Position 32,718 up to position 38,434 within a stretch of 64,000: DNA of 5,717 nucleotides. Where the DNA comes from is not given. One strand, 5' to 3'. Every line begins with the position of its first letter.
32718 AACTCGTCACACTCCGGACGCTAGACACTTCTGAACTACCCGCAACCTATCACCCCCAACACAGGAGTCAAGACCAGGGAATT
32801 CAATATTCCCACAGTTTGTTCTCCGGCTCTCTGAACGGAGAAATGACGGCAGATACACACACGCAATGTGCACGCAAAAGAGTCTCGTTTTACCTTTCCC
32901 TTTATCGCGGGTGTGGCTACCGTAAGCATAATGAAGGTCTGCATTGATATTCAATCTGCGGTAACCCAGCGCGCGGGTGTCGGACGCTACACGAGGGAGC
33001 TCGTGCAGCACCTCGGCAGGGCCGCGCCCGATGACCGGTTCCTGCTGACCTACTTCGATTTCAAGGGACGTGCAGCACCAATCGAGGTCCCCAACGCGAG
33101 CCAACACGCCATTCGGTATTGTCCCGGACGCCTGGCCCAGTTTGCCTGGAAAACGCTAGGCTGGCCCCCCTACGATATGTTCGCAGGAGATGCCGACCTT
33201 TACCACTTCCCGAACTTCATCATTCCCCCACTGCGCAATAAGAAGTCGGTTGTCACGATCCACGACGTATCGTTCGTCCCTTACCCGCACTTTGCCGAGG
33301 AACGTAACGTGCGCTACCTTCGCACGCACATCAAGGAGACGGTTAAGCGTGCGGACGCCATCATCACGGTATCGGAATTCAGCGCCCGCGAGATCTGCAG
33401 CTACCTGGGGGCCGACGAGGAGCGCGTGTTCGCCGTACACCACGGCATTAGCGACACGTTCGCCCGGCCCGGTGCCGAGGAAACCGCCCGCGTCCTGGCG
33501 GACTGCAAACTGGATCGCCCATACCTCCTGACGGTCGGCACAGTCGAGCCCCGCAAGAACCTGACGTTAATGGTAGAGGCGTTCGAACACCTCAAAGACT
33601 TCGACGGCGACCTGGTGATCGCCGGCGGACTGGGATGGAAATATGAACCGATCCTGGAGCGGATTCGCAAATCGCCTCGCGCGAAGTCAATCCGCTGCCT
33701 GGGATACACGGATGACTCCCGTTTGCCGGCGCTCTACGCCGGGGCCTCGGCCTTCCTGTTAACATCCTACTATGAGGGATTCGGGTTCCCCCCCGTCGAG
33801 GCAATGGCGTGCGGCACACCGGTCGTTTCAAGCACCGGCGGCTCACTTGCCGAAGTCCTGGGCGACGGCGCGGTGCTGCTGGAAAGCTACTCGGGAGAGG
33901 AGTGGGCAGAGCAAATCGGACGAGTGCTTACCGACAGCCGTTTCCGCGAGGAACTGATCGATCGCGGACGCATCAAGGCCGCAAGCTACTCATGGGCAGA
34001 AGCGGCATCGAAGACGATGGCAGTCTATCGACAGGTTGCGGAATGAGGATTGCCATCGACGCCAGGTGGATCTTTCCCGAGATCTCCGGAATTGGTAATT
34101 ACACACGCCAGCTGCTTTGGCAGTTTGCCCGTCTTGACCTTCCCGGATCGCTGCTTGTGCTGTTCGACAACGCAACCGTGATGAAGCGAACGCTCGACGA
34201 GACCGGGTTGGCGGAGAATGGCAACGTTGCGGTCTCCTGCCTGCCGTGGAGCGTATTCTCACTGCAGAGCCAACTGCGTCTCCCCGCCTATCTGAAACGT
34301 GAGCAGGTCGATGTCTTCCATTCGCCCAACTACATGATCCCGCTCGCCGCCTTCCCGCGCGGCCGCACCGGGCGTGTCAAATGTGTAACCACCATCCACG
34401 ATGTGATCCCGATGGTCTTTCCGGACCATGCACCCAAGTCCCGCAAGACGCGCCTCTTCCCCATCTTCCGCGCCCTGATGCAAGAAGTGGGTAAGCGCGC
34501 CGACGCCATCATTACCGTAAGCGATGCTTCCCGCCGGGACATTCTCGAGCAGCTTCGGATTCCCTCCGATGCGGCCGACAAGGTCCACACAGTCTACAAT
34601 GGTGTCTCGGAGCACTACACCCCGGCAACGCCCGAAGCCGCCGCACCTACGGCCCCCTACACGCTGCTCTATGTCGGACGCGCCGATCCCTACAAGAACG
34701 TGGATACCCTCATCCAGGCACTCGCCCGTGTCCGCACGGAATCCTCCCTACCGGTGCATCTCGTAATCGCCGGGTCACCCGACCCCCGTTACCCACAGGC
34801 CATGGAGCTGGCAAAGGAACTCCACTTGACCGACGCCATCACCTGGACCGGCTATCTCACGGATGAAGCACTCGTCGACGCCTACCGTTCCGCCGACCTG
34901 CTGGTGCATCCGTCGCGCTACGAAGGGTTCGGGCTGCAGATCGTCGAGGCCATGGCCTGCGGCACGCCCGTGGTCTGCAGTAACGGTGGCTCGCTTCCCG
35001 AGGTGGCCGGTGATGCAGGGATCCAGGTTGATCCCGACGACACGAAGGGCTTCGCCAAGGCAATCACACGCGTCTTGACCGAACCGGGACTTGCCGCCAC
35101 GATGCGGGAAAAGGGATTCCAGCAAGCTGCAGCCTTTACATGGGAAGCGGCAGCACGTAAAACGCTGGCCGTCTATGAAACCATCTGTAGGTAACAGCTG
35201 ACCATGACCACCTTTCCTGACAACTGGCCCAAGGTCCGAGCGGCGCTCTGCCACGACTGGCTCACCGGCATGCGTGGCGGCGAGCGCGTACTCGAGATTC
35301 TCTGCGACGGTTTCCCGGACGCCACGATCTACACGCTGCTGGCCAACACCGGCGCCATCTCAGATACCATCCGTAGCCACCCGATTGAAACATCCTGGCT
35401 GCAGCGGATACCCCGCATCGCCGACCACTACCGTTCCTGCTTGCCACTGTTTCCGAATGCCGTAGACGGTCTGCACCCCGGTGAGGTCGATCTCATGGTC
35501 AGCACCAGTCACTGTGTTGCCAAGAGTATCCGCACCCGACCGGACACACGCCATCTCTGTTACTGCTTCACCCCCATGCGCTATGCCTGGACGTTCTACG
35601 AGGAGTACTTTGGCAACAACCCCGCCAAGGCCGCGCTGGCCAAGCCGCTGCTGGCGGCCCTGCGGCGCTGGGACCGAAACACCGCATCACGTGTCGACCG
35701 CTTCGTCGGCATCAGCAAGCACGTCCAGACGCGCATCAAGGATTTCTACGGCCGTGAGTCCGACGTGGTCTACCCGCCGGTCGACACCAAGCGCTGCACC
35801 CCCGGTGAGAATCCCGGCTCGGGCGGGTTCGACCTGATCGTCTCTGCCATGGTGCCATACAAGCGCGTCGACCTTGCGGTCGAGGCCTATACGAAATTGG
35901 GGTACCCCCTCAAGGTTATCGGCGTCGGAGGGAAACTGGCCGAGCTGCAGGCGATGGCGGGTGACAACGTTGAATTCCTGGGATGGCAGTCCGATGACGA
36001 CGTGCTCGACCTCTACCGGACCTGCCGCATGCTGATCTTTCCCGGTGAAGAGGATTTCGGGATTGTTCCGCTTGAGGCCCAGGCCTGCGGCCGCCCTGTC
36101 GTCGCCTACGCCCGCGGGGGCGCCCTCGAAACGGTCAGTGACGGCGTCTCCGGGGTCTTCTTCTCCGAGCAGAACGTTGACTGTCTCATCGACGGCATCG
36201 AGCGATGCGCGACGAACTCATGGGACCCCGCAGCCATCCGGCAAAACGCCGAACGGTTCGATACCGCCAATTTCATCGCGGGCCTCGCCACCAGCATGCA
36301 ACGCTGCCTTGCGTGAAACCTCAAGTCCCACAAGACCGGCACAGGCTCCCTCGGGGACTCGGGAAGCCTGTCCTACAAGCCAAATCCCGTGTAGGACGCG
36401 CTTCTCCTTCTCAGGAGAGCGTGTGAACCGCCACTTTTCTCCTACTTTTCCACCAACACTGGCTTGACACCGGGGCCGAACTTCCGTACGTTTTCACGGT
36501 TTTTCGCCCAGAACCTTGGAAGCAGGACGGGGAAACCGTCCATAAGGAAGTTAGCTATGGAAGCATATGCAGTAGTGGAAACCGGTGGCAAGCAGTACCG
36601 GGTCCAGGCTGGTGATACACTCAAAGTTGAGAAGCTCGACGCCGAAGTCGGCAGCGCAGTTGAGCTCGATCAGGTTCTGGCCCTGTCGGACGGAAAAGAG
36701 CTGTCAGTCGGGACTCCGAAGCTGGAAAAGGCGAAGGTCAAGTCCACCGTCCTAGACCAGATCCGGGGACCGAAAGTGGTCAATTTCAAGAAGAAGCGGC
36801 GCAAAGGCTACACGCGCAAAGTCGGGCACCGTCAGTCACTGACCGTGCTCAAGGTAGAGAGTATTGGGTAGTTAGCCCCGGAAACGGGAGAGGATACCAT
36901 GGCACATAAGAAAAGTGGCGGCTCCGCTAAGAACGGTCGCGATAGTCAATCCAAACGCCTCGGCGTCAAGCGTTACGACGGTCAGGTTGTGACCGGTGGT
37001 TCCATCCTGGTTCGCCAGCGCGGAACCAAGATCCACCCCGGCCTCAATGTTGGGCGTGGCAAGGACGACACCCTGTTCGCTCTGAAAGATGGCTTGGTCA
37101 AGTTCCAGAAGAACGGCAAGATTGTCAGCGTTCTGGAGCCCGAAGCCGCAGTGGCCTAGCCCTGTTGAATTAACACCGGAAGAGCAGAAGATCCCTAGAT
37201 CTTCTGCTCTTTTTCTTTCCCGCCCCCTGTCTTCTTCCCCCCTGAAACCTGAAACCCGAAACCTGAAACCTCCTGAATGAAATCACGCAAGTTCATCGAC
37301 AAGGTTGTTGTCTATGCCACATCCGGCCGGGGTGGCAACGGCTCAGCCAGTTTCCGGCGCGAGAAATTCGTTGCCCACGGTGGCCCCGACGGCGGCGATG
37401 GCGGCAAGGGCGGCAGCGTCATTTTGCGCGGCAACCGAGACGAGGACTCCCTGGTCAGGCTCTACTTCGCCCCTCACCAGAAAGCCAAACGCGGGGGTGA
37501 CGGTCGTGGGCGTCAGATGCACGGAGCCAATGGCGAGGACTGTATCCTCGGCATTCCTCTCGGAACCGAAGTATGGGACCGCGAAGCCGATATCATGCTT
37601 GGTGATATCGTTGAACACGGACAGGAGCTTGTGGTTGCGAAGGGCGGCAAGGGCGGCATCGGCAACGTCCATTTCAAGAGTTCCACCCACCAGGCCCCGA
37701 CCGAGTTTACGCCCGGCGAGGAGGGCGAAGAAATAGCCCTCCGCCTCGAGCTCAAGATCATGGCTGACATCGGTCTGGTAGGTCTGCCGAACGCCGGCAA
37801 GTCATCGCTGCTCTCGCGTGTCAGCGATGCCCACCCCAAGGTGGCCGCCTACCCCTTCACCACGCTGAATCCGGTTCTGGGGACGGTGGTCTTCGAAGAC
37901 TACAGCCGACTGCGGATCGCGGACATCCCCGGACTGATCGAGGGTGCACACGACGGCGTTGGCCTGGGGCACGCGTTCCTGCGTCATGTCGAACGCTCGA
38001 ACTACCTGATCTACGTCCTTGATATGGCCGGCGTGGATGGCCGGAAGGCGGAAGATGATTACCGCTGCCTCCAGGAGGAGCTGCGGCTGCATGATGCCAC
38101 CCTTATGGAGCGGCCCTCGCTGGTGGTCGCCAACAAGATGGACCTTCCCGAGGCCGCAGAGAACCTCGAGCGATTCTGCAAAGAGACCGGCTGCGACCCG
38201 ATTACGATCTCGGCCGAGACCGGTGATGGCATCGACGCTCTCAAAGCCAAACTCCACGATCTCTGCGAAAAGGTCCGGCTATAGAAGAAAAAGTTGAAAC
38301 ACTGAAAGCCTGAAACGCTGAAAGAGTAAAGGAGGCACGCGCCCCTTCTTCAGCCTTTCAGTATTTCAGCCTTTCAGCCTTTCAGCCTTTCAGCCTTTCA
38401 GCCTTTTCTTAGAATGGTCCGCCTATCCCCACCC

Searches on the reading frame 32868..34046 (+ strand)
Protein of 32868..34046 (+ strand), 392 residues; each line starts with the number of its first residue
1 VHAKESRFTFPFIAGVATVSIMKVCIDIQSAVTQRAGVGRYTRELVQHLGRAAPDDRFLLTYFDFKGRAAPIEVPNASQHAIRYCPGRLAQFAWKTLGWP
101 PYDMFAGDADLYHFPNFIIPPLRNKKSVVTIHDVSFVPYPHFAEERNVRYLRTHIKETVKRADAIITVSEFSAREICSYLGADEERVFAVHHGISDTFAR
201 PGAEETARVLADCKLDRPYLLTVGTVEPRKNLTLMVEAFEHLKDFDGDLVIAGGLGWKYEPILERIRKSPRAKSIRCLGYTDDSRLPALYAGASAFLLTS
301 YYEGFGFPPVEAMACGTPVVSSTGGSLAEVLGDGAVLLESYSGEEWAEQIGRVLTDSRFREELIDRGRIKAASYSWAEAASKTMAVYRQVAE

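Call 48: search_protein_families(library=pfam, proteins=[window:32868-34046:+], max_evalue=0.00001)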
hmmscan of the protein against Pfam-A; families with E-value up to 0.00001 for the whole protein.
window:32868-34046:+ (392 aa): 5 families
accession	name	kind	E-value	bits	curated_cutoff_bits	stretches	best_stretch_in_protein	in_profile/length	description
PF00534.26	Glycos_transf_1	-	6.4e-32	110.9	26.4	1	215-368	13-170/172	Glycosyl transferases group 1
PF13692.12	Glyco_trans_1_4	-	8.4e-25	88.1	27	1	217-356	1-142/142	Glycosyl transferases group 1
PF20706.3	GT4-conflict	-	5.3e-13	49.1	26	1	157-381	142-383/385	Family 4 Glycosyltransferase in conflict systems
PF13439.12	Glyco_transf_4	-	2.4e-12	47.6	28.5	1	37-195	3-167/170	Glycosyltransferase Family 4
PF13524.12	Glyco_trans_1_2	-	5.4e-10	39.8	25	1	235-380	5-139/144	Glycosyl transferase-like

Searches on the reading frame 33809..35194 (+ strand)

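Call 48: search_protein_families(library=pfam, proteins=[window:33809-35194:+], max_evalue=0.00001)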
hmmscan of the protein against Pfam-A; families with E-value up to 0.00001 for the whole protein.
window:33809-35194:+ (461 aa): 6 families
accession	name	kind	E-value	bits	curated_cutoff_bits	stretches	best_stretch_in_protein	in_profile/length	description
PF00534.26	Glycos_transf_1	-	1.8e-40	138.7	26.4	1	279-438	11-171/172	Glycosyl transferases group 1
PF13692.12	Glyco_trans_1_4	-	6.4e-37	127.4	27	1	285-424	3-141/142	Glycosyl transferases group 1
PF20706.3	GT4-conflict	-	3.3e-24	86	26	1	198-451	114-384/385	Family 4 Glycosyltransferase in conflict systems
PF13439.12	Glyco_transf_4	-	2e-19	70.7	28.5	1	94-267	3-167/170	Glycosyltransferase Family 4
PF13579.12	Glyco_trans_4_4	-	1.6e-13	51.8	29.7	1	94-265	2-158/158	Glycosyl transferase 4-like domain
PF13524.12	Glyco_trans_1_2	-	3.1e-09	37.4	25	1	314-453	15-143/144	Glycosyl transferase-like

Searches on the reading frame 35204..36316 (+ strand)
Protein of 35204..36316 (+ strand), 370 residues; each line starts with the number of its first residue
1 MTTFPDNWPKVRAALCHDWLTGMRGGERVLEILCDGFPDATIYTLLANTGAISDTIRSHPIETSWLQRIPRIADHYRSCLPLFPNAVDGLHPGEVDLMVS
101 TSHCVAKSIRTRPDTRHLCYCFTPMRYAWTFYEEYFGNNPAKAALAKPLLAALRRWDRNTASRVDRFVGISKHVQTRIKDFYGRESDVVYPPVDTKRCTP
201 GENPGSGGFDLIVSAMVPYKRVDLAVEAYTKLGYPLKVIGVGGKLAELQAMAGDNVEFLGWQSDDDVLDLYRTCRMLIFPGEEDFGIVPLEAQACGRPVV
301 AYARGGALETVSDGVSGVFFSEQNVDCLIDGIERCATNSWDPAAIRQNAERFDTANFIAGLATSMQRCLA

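Call 48: search_protein_families(library=pfam, proteins=[window:35204-36316:+], max_evalue=0.00001)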
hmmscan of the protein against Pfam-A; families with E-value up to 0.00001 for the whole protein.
window:35204-36316:+ (370 aa): 2 families
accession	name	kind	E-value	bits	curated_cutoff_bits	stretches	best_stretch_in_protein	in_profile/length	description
PF00534.26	Glycos_transf_1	-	6.8e-26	91.3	26.4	1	211-351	19-171/172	Glycosyl transferases group 1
PF13692.12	Glyco_trans_1_4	-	1.7e-21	77.4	27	1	212-337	6-141/142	Glycosyl transferases group 1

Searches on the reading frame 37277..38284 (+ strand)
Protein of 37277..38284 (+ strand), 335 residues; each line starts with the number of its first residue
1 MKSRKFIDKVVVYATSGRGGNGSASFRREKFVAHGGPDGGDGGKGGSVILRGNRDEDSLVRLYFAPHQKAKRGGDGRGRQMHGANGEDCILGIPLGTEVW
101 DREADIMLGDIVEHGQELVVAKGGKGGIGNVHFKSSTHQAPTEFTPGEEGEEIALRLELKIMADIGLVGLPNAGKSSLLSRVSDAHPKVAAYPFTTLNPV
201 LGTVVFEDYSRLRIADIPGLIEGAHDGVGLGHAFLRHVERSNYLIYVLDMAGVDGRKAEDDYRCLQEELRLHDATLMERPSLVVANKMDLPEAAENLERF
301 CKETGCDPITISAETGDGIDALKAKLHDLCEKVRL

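Call 62: search_protein_families(library=pfam, proteins=[window:37277-38284:+], max_evalue=0.00001)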
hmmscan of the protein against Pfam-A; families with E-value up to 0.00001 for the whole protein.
window:37277-38284:+ (335 aa): 3 families
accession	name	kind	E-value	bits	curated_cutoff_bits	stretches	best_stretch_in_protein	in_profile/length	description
PF01018.28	GTP1_OBG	-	1.1e-54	184.7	27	1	7-161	1-155/155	GTP1/OBG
PF01926.29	MMR_HSR1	-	1.7e-22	80.1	21.9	1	165-287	2-113/113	50S ribosome-binding GTPase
PF02421.24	FeoB_N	-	3.6e-10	40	27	1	165-325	3-155/156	Ferrous iron transport protein B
